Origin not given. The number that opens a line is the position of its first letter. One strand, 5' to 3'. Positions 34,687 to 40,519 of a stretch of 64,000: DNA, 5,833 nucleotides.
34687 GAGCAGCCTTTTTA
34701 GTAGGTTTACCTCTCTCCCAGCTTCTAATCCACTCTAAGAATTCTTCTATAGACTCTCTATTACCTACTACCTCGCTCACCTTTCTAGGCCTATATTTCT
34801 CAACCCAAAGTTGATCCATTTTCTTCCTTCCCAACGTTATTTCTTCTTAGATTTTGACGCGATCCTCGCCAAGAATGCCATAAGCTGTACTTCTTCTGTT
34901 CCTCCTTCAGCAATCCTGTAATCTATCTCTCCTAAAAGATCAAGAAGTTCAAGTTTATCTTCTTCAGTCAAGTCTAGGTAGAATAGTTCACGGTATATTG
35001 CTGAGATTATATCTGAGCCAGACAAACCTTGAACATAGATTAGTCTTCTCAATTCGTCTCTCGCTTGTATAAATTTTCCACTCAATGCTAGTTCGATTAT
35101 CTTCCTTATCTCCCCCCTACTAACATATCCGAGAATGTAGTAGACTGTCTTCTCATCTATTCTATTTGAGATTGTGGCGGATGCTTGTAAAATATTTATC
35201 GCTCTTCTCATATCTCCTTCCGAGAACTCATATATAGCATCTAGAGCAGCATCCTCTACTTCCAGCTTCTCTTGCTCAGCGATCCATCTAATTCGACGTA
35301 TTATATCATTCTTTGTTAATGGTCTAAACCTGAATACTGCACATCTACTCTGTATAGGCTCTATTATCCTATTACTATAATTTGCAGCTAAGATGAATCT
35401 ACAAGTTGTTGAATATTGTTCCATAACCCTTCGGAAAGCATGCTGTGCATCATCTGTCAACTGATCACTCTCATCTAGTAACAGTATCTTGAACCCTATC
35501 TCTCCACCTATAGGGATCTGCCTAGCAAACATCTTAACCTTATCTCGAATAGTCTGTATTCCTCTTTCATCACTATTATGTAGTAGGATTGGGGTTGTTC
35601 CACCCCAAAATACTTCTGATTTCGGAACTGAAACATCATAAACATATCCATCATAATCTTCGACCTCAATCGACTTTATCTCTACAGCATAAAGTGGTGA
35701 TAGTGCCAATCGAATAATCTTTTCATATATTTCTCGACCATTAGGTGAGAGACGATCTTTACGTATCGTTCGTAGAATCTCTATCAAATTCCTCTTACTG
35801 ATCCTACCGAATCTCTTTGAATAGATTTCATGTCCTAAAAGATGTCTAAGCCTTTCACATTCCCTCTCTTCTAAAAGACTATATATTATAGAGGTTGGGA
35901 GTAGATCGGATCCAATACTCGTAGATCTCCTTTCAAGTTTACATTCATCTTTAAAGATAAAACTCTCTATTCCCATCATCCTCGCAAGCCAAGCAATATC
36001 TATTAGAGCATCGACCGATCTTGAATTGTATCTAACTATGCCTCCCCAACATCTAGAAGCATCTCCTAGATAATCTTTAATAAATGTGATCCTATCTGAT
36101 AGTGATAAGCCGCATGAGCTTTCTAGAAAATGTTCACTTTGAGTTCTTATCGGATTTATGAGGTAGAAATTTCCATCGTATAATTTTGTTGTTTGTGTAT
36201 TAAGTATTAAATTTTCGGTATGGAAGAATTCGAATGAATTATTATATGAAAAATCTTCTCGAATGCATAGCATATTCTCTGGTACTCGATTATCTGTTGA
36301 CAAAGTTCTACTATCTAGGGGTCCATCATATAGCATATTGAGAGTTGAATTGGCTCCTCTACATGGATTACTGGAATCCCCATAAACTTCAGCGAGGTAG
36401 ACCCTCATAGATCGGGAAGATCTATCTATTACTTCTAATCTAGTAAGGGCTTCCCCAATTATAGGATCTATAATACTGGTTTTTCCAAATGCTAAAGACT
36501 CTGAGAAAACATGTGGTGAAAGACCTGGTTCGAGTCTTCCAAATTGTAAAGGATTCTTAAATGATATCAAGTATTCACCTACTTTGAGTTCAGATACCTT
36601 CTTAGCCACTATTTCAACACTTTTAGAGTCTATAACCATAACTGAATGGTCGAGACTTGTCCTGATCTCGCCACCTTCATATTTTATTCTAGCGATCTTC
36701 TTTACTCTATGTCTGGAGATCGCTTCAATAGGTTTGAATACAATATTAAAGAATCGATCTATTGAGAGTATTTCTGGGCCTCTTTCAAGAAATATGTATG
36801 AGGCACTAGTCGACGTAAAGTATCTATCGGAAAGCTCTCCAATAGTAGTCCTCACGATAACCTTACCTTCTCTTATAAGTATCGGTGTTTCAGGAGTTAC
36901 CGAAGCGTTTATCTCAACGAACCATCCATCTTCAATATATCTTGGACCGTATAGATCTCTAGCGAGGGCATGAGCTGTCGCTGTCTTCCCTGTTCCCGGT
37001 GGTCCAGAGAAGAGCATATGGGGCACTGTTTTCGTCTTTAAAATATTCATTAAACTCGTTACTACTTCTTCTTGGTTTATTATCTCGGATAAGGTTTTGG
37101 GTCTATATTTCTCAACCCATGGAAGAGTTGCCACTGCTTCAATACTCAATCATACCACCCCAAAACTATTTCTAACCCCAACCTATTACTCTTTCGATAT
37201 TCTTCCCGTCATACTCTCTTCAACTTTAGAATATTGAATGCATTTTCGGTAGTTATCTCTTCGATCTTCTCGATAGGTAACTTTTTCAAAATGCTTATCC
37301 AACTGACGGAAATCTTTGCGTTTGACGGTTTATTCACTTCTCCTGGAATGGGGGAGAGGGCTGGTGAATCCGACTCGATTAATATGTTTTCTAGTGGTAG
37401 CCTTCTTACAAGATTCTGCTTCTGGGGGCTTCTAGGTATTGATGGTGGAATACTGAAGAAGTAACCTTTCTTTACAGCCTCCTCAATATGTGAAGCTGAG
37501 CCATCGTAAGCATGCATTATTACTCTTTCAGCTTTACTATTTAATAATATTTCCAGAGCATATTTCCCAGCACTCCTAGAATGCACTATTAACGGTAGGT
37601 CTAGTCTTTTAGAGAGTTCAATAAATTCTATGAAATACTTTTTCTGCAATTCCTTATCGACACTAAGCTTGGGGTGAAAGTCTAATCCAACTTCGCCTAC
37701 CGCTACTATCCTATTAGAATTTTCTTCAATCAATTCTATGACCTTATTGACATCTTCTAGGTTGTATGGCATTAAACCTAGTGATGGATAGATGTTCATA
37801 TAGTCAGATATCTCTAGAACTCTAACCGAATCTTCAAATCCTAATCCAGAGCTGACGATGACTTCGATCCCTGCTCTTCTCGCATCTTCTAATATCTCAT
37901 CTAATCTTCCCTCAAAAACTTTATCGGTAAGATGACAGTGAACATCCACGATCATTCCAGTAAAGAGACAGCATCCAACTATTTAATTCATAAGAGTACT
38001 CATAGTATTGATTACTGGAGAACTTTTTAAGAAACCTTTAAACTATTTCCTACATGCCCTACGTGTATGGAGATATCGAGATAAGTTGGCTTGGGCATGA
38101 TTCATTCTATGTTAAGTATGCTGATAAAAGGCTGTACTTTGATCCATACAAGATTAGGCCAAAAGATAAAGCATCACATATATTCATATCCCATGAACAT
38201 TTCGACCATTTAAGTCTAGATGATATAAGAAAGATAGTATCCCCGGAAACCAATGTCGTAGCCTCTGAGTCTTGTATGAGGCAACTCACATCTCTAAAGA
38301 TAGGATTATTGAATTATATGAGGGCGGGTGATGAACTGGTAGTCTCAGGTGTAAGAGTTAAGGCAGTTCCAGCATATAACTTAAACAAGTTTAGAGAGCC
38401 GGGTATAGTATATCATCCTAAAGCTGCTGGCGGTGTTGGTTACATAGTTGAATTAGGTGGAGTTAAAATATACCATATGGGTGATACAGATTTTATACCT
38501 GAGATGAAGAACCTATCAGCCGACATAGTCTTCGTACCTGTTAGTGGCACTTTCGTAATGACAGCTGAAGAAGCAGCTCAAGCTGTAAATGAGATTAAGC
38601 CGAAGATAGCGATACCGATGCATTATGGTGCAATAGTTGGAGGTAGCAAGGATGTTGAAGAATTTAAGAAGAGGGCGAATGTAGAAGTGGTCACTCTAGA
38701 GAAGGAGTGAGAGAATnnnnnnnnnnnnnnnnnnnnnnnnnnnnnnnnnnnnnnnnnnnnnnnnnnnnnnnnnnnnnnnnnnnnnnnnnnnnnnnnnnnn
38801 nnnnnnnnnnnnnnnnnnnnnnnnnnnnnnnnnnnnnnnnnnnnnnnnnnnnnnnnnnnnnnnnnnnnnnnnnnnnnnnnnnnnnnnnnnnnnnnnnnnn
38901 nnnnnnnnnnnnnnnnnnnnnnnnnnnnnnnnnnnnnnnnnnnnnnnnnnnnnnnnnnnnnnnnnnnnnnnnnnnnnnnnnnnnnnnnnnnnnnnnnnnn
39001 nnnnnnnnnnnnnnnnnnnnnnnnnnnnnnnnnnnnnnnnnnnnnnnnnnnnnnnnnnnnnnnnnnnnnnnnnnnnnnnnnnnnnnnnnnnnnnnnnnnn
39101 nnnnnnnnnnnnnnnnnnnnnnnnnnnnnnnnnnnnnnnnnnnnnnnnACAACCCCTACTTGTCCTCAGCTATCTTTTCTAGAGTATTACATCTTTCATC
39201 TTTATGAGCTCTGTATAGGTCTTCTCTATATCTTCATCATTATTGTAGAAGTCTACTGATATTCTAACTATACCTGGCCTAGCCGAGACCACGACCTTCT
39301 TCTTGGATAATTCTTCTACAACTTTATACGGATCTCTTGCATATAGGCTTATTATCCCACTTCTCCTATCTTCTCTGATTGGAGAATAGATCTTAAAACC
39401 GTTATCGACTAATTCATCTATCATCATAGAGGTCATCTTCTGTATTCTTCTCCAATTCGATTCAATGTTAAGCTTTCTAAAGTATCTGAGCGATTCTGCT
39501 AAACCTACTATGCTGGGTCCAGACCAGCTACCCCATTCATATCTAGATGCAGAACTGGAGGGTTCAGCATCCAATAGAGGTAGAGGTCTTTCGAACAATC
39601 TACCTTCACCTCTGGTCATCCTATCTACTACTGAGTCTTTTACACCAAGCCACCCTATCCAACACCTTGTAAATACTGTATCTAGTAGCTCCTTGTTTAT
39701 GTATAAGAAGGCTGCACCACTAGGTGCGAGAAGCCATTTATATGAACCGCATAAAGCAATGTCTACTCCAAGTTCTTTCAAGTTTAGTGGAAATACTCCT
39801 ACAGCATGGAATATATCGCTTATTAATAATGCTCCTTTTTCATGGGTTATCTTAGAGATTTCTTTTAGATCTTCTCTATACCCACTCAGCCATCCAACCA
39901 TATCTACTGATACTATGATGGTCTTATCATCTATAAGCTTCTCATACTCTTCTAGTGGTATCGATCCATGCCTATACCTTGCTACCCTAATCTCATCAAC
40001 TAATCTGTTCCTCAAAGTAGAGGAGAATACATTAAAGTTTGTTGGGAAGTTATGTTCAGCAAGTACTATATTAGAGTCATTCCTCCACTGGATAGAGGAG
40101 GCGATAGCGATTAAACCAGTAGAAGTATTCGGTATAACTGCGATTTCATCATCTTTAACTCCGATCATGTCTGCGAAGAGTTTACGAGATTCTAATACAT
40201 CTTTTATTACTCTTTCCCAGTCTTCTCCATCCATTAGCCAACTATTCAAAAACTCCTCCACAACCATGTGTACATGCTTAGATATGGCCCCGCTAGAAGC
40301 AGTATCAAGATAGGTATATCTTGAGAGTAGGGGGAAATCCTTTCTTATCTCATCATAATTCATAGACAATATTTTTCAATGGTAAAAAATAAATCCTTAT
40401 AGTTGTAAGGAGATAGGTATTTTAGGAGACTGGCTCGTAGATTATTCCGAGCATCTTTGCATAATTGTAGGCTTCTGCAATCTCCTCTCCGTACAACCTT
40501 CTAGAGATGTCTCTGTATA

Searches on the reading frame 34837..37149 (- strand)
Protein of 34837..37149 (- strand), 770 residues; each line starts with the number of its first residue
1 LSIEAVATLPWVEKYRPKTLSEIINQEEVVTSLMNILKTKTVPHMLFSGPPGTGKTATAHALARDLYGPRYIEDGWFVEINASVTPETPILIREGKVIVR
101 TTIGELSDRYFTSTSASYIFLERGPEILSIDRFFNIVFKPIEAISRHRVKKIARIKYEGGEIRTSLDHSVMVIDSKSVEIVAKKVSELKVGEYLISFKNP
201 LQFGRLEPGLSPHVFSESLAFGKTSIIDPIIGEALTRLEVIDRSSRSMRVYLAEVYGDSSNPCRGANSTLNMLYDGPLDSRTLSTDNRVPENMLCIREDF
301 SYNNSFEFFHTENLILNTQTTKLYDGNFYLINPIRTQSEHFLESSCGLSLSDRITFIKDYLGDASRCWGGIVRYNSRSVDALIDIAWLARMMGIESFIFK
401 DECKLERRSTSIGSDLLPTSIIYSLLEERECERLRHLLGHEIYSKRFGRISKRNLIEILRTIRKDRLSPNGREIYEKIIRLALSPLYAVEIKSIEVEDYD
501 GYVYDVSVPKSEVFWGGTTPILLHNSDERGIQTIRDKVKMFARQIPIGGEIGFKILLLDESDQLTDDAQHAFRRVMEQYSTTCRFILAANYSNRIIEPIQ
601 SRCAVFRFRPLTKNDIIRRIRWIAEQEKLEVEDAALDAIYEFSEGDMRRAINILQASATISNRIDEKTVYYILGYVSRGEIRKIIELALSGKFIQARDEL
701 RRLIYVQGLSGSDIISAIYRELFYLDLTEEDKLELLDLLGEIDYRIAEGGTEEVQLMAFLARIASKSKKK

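Call 27: search_protein_families(library=pfam, proteins=[window:34837-37149:-], max_evalue=0.001)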
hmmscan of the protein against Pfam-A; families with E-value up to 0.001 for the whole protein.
window:34837-37149:- (770 aa): 10 families
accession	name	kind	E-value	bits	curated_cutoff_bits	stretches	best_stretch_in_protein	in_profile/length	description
PF08542.16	Rep_fac_C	-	1.1e-21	77.4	23.6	1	680-762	5-88/88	Replication factor C C-terminal domain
PF14890.11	Intein_splicing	-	8.6e-17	61.8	35.8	1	101-525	10-155/155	Intein splicing domain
PF00004.35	AAA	-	1.5e-12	48.5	21.2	1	45-83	1-32/131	ATPase family associated with various cellular activities (AAA)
PF13177.12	DNA_pol3_delta2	-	3.2e-11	43.9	27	1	529-611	81-160/161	DNA polymerase III, delta subunit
PF25361.1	AAA_lid_RFC1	-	1.4e-07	31.3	34.9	1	616-664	4-52/59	RFC1-like, AAA+ ATPase lid domain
PF21960.2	RCF1-5-like_lid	-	5.2e-07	30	27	1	622-658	5-42/43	RCF1/5-like, AAA+ ATPase lid domain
PF05496.18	RuvB_N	-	6.3e-06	26.5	27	1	16-67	2-58/159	Holliday junction DNA helicase RuvB P-loop domain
PF03215.21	Rad17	-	9.7e-06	26.1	23.8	1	10-73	8-75/186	Rad17 P-loop domain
PF16193.11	AAA_assoc_2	-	1.2e-05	25.9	34.3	1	626-663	2-39/81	AAA C-terminal domain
PF13191.12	AAA_16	-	0.0001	23.3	32.6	1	30-80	12-63/167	AAA ATPase domain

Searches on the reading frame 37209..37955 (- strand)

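Call 27: search_protein_families(library=pfam, proteins=[window:37209-37955:-], max_evalue=0.001)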
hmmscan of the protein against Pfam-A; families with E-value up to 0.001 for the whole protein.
window:37209-37955:- (248 aa): 1 family
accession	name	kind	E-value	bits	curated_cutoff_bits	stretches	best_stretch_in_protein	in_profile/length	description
PF01026.27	TatD_DNase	-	9.5e-59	199.3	27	1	3-243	1-252/253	TatD related DNase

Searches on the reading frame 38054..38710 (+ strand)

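Call 27: search_protein_families(library=pfam, proteins=[window:38054-38710:+], max_evalue=0.001)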
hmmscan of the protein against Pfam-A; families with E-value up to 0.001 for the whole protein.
window:38054-38710:+ (218 aa): 3 families
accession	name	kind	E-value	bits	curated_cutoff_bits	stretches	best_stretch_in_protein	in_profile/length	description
PF13483.12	Lactamase_B_3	-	1.5e-30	106.7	24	1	9-190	1-160/160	Beta-lactamase superfamily domain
PF12706.13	Lactamase_B_2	-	4.1e-19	69.4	27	1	26-191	17-200/200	Beta-lactamase superfamily domain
PF00753.33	Lactamase_B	-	0.00016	22.1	22.7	0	114-186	119-192/196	Metallo-beta-lactamase superfamily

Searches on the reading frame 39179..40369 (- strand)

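Call 56: search_protein_families(library=pfam, proteins=[window:39179-40369:-], max_evalue=0.001)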
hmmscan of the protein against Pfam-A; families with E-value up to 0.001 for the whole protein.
window:39179-40369:- (396 aa): 2 families
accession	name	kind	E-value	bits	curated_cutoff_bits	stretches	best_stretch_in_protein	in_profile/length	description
PF00266.25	Aminotran_5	-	6.4e-35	121.3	21.5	1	20-382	2-369/371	Aminotransferase class-V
PF22580.2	KYNU_C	-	2.9e-07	30.8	27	1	310-386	6-88/90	Kynureninase C-terminal domain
